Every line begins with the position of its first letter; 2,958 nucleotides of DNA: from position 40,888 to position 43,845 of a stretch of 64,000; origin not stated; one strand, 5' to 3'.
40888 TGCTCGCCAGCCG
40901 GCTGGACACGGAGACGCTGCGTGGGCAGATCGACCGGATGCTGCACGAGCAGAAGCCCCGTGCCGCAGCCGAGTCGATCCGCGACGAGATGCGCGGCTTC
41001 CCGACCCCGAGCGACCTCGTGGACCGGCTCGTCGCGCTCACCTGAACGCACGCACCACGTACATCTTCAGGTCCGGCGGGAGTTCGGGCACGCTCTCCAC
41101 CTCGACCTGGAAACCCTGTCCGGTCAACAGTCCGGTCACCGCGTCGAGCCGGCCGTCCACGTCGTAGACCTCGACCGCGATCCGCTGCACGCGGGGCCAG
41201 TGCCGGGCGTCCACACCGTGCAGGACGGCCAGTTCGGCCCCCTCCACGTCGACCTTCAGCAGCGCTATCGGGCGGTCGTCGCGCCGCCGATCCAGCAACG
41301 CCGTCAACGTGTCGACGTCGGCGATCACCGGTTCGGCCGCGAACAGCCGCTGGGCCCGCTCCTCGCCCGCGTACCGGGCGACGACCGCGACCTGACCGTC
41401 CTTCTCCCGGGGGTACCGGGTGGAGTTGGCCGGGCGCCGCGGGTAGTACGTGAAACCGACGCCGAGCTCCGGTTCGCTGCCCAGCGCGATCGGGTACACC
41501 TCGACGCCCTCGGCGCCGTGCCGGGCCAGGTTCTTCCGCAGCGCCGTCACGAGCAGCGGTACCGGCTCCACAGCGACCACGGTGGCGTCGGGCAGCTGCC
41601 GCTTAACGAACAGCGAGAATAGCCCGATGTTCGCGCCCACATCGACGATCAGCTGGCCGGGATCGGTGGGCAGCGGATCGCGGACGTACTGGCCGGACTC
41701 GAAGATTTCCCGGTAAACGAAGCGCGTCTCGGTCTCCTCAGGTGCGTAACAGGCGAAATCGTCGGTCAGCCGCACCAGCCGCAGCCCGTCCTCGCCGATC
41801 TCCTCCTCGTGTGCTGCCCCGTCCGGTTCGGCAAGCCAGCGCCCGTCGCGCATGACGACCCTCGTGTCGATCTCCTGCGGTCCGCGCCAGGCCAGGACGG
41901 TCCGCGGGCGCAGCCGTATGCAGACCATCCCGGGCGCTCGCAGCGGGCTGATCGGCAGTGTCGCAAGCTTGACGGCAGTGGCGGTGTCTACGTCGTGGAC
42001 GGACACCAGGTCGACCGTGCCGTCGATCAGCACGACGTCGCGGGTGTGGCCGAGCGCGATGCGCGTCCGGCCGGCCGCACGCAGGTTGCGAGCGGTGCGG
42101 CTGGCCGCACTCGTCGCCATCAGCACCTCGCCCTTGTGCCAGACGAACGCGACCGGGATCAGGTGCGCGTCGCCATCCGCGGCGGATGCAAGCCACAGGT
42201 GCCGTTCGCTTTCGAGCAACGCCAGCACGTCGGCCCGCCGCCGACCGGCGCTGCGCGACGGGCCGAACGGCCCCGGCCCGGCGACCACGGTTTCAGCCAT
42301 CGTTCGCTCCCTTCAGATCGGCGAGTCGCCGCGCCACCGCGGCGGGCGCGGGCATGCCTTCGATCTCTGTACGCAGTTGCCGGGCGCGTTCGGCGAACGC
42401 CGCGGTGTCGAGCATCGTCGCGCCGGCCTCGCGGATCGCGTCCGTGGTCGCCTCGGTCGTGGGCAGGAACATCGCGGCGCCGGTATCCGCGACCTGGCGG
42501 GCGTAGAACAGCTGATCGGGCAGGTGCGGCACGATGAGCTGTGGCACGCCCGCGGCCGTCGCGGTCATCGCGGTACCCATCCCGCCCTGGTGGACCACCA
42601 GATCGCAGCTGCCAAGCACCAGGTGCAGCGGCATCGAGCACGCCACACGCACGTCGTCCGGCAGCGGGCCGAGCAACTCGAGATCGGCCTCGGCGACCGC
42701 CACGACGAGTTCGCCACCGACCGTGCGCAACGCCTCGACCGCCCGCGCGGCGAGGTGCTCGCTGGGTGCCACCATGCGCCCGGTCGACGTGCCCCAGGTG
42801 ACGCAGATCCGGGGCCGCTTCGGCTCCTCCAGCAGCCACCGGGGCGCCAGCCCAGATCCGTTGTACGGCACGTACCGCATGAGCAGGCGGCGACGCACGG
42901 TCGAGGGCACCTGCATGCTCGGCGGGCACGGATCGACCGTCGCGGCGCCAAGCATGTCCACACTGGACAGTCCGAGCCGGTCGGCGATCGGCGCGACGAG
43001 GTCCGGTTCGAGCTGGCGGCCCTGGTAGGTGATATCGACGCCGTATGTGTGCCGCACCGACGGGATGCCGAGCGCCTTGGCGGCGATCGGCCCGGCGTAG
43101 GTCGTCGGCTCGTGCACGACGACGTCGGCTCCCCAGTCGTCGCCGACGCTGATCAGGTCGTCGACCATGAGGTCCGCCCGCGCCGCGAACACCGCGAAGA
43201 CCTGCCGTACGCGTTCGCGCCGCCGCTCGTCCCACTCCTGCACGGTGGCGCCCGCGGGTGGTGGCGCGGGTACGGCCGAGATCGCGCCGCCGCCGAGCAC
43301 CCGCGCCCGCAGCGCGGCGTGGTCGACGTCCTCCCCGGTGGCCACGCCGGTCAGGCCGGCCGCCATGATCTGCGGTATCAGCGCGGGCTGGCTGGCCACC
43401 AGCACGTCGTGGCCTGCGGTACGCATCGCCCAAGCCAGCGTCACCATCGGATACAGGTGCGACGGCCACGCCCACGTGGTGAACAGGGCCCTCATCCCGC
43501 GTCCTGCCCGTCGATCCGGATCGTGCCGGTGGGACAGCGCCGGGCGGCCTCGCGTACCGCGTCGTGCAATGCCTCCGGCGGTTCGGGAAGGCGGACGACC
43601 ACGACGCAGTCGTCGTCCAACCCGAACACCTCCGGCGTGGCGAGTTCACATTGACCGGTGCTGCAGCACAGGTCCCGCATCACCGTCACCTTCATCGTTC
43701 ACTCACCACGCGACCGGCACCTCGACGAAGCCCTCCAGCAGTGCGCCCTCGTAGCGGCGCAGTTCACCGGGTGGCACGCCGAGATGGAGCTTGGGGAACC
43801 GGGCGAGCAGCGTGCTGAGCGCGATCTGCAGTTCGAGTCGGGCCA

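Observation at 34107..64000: Type II PKS cluster with a tetracenomycin/pentangular-type cyclase set and unusually heavy tailoring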

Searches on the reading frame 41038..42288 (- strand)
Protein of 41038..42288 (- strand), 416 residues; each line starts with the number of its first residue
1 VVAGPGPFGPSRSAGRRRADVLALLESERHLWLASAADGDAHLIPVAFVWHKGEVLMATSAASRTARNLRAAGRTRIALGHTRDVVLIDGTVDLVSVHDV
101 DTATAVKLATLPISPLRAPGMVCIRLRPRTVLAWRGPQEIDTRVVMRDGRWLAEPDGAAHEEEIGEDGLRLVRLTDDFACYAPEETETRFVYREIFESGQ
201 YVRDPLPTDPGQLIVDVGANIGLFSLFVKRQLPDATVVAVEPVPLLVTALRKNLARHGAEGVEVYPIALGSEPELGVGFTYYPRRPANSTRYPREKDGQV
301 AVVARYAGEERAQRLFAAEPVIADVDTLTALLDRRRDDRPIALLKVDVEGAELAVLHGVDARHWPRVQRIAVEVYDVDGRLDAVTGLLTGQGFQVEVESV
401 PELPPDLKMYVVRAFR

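Call 5: search_protein_families(library=pfam, proteins=[window:41038-42288:-])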
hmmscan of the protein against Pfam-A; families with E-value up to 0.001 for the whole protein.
window:41038-42288:- (416 aa): 3 families
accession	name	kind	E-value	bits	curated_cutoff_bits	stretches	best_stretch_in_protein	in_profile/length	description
PF05050.19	Methyltransf_21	-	2.3e-13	51.1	22.7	1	216-394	1-172/173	Methyltransferase FkbM domain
PF01243.27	PNPOx_N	-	6.9e-08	33.3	28.1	1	21-104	5-85/120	Pyridoxamine 5'-phosphate oxidase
PF12900.13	Pyridox_ox_2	-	5.4e-06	26.9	27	1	18-72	2-55/140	Pyridoxamine 5'-phosphate oxidase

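Call 46: search_protein_families(library=ncbifam, proteins=[window:41038-42288:-], max_evalue=0.00001)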
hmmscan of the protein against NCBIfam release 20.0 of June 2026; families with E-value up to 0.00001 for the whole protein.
window:41038-42288:- (416 aa): 1 family
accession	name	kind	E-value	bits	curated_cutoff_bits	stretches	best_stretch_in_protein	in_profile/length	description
TIGR01444.1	fkbM_fam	subfamily_domain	6.7e-27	94.7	37.7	1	214-374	2-142/143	FkbM family methyltransferase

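Call 66: search_protein_representatives(protein=window:41038-42288:-)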
Query: 416 residues. Proteins with E-value up to 0.001 (for the whole library): 18756; up to 1e-10: 3114; up to 1e-30: 144. The best 150 are listed.
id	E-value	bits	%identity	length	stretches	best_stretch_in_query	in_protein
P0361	1.8e-270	913.0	100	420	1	2-416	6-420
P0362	4.2e-69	249.8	34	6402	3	187-401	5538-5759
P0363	4.5e-67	243.1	38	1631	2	162-399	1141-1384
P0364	3.0e-64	233.8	37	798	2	168-399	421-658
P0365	2.2e-60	221.1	37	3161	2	173-399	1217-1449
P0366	2.3e-59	217.7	34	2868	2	185-402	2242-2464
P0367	3.8e-59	217.0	36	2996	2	170-401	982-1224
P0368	2.4e-58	214.4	46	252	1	166-415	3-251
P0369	6.2e-57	209.7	47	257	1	170-412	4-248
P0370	1.2e-56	208.8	50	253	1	168-414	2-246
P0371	1.9e-55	204.9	44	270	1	167-412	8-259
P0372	3.2e-55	204.1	44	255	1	173-415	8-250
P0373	3.6e-54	200.7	44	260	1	169-416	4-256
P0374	8.1e-54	199.5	39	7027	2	162-404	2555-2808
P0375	1.0e-53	199.2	48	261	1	172-415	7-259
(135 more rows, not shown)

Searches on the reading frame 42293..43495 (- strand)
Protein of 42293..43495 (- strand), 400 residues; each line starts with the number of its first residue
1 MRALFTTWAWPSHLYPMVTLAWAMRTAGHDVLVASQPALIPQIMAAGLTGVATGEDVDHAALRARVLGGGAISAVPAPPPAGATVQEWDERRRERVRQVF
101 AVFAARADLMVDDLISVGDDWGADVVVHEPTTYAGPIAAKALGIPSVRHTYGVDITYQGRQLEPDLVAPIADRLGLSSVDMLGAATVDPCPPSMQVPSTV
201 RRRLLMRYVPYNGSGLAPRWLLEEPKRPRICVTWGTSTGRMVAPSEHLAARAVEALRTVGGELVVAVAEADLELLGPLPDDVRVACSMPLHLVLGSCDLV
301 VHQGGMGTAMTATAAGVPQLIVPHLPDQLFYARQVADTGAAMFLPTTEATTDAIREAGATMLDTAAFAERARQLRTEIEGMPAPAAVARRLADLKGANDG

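Call 5: search_protein_families(library=pfam, proteins=[window:42293-43495:-])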
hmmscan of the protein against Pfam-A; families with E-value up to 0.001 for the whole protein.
window:42293-43495:- (400 aa): 3 families
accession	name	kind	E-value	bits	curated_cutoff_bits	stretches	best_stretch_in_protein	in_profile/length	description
PF21036.3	EryCIII-like_N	-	3.2e-43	148.4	27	1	22-235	1-216/216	Erythromycin biosynthesis protein CIII-like, N-terminal domain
PF06722.18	EryCIII-like_C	-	3.1e-32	112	31.7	1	253-394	4-145/145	Erythromycin biosynthesis protein CIII-like, C-terminal domain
PF04101.22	Glyco_tran_28_C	-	1.8e-05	25.3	22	1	293-371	68-151/166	Glycosyltransferase family 28 C-terminal domain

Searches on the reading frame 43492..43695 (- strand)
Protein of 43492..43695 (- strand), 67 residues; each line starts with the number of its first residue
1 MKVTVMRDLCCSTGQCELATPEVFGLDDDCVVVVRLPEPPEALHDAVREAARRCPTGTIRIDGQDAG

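Call 6: search_protein_families(library=pfam, proteins=[window:43492-43695:-])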
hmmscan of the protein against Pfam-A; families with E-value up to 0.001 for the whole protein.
window:43492-43695:- (67 aa): 3 families
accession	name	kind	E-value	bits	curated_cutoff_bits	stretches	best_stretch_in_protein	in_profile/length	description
PF13370.11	Fer4_13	-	5.4e-09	37.1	24.5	1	8-60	4-57/58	4Fe-4S single cluster domain of Ferredoxin I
PF13459.11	Fer4_15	-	9.7e-09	36.2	22.4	1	3-61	1-66/66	4Fe-4S single cluster domain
PF06902.16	Fer4_19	-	2.3e-07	31.2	24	1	1-60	6-60/64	Divergent 4Fe-4S mono-cluster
